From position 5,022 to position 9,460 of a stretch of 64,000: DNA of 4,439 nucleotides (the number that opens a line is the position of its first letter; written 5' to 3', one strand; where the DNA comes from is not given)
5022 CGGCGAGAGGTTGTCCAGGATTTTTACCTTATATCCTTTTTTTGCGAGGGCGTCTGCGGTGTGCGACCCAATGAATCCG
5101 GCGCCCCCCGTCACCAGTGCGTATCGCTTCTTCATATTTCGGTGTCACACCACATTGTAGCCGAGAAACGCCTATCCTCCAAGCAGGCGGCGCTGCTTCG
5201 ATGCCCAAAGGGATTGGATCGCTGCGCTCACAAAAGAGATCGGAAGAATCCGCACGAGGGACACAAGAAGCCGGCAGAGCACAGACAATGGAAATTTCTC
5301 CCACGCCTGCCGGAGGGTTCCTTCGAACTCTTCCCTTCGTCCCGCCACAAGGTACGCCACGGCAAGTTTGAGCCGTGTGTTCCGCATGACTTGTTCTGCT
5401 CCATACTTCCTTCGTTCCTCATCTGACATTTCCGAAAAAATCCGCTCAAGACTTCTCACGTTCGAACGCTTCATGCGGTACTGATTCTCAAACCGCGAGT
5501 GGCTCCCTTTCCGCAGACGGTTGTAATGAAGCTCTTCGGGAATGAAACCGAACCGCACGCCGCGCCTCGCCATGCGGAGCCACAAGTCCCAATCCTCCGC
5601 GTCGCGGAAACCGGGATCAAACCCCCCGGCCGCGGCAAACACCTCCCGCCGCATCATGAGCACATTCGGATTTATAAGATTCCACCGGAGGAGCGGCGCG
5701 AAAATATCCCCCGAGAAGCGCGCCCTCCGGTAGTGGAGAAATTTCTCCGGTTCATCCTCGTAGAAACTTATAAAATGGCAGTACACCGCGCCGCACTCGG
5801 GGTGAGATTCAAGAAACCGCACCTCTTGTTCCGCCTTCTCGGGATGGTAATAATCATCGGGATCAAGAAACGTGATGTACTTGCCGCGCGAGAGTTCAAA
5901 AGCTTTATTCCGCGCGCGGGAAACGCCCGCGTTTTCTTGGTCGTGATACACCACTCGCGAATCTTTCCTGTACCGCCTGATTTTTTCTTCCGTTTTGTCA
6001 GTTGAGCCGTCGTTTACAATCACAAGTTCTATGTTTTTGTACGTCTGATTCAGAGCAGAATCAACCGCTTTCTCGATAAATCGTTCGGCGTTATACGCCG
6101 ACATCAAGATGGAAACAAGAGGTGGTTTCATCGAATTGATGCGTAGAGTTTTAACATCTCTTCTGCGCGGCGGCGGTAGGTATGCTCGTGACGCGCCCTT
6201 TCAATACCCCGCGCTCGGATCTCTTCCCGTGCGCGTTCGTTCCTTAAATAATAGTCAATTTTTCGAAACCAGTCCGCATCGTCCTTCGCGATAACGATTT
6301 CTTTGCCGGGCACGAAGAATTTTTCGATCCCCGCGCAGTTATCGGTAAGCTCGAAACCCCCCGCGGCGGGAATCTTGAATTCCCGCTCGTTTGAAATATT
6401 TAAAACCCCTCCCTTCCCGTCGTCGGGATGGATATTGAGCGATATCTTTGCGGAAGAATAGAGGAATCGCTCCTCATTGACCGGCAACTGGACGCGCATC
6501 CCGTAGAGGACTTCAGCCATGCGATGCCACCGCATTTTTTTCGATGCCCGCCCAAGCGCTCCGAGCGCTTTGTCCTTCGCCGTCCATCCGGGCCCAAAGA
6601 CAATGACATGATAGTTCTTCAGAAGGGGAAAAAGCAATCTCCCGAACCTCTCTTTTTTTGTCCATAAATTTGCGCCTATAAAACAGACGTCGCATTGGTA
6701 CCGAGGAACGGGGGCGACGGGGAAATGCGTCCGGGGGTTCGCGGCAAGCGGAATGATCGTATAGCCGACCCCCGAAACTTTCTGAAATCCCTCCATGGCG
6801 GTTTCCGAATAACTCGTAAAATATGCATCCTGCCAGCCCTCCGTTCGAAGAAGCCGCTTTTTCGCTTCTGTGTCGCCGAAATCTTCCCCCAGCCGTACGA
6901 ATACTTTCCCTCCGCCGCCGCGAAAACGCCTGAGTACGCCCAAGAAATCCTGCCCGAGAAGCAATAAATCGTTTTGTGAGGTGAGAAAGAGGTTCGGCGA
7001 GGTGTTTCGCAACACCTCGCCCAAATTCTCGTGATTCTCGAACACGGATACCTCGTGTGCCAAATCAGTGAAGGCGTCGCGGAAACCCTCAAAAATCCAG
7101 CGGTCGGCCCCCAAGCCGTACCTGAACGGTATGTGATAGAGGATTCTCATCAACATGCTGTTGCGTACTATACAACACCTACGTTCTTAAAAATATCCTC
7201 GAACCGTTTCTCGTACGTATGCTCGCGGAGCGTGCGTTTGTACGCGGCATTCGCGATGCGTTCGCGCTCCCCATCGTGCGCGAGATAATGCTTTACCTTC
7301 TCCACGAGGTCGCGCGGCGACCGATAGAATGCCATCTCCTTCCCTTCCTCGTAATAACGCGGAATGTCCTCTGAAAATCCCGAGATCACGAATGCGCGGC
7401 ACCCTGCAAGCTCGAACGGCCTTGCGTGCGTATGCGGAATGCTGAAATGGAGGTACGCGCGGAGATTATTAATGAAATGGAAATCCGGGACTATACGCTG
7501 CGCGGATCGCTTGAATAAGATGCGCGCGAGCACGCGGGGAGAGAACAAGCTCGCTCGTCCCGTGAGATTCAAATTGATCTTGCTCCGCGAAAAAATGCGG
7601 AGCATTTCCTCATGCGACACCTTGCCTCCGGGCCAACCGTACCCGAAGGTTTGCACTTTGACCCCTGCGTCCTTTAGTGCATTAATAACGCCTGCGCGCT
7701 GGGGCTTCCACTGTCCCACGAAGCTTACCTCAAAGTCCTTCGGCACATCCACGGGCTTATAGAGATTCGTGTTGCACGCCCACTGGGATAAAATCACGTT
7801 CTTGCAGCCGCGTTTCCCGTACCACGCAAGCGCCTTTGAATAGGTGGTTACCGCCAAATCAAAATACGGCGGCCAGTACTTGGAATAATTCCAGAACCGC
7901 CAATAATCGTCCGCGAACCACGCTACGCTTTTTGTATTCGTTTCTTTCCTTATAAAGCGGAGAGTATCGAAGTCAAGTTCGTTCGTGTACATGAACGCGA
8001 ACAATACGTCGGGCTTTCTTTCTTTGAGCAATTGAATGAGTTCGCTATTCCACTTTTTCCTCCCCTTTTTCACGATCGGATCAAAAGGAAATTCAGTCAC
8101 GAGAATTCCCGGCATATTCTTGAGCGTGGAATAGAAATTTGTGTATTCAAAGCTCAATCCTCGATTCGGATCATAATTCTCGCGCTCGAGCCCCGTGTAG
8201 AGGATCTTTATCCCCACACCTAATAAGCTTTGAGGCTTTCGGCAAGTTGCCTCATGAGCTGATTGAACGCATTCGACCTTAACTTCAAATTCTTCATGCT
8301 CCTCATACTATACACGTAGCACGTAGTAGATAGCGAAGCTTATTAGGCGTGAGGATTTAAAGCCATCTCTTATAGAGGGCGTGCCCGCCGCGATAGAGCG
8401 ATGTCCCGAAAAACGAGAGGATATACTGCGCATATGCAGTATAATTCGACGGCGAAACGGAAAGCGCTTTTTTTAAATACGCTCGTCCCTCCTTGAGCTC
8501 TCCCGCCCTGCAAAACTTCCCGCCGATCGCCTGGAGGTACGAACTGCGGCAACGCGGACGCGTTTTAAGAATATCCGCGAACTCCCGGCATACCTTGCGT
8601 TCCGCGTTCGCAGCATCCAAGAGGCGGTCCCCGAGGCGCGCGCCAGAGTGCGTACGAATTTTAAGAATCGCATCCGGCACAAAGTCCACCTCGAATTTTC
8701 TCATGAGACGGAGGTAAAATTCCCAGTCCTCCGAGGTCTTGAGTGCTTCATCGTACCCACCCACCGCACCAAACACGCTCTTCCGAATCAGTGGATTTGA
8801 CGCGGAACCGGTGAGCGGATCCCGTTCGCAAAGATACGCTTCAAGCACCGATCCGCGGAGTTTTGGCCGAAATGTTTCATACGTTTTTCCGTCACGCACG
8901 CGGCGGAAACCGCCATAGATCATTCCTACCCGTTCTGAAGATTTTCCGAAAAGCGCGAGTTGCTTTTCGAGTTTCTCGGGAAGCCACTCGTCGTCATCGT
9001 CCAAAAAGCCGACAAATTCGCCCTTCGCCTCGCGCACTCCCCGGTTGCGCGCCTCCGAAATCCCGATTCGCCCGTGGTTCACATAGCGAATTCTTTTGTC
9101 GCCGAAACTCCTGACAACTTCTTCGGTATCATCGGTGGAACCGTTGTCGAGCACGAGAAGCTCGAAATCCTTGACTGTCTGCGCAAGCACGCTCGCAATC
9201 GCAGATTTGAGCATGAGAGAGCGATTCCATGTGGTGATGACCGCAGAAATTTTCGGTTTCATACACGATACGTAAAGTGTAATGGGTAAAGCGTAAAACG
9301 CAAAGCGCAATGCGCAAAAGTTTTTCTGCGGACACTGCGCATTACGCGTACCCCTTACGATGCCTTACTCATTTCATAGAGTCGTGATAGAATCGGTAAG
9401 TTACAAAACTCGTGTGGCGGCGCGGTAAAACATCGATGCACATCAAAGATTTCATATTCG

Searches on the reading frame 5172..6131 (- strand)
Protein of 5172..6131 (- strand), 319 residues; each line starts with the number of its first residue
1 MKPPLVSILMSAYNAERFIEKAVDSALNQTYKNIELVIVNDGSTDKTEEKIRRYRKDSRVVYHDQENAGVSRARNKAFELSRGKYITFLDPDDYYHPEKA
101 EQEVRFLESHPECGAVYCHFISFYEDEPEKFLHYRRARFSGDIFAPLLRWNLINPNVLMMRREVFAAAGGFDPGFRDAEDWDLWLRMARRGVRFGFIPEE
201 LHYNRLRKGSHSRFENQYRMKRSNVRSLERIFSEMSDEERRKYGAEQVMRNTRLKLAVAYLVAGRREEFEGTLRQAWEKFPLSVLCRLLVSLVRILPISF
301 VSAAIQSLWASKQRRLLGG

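Call 8: search_protein_families(library=pfam, proteins=[window:5172-6131:-], max_evalue=0.0001)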
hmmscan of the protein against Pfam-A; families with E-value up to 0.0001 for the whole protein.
window:5172-6131:- (319 aa): 5 families
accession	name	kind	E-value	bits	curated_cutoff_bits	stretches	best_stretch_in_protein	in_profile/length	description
PF00535.33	Glycos_transf_2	-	4.1e-35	121.6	23.3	1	7-153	1-153/168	Glycosyl transferase family 2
PF10111.15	Glyco_tranf_2_2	-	1.6e-23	84.1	27.3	1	10-212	6-223/276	Glycosyltransferase like family 2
PF13641.12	Glyco_tranf_2_3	-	1.1e-16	62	27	1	3-201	1-208/230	Glycosyltransferase like family 2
PF13632.12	Glyco_trans_2_3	-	3.8e-08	33.8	27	1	85-219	1-134/198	Glycosyl transferase family group 2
PF13704.12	Glyco_tranf_2_4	-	2.6e-05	25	27.5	0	14-103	2-93/98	Glycosyl transferase family 2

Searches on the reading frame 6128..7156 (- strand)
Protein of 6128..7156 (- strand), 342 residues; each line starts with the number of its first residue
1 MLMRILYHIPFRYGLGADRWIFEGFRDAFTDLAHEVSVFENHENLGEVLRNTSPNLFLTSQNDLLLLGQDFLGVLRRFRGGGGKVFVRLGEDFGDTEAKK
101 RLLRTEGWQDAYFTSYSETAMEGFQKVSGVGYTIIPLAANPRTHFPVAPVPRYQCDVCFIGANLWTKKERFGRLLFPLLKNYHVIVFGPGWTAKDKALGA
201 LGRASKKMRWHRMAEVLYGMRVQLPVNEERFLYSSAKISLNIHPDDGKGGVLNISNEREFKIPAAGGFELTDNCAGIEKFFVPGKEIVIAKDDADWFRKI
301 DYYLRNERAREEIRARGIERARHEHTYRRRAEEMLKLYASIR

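Call 8: search_protein_families(library=pfam, proteins=[window:6128-7156:-], max_evalue=0.0001)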
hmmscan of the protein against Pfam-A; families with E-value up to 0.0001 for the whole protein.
window:6128-7156:- (342 aa): 1 family
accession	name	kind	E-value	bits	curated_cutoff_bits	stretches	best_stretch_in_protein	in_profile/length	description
PF13524.12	Glyco_trans_1_2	-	1.3e-24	87.2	25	1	178-335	9-143/144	Glycosyl transferase-like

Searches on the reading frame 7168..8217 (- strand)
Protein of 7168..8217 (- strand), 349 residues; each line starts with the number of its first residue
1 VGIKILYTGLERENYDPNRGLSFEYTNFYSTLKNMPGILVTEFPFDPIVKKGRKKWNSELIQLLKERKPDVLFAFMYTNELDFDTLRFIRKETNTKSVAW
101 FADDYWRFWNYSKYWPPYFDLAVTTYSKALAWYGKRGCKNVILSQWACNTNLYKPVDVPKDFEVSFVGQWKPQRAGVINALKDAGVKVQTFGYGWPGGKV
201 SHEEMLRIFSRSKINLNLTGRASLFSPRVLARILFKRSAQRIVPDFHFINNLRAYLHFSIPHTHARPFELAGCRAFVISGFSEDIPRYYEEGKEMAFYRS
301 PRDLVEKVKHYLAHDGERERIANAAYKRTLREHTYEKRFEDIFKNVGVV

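Call 8: search_protein_families(library=pfam, proteins=[window:7168-8217:-], max_evalue=0.0001)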
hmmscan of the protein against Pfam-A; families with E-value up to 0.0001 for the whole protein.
window:7168-8217:- (349 aa): 1 family
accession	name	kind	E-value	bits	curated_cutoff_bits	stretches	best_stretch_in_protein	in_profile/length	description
PF13524.12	Glyco_trans_1_2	-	1.2e-30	106.8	25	1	247-343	42-143/144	Glycosyl transferase-like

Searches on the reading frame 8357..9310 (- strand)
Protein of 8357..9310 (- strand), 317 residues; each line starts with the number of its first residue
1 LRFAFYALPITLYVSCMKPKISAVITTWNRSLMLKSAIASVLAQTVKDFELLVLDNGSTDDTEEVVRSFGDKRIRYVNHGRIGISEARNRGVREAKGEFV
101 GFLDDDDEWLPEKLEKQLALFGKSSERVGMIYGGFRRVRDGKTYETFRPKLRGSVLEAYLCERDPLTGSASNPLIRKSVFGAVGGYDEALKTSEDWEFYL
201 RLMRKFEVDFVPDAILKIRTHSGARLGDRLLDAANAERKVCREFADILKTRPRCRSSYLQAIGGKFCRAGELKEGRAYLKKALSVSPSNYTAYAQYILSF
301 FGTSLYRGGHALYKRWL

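Call 8: search_protein_families(library=pfam, proteins=[window:8357-9310:-], max_evalue=0.0001)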
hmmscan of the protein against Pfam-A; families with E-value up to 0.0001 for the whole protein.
window:8357-9310:- (317 aa): 3 families
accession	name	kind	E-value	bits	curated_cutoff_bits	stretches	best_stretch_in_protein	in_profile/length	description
PF00535.33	Glycos_transf_2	-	3.7e-31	108.7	23.3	1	22-144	1-124/168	Glycosyl transferase family 2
PF10111.15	Glyco_tranf_2_2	-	7e-22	78.6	27.3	2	47-120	28-105/276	Glycosyltransferase like family 2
PF13641.12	Glyco_tranf_2_3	-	2.6e-16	60.8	27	1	19-218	1-209/230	Glycosyltransferase like family 2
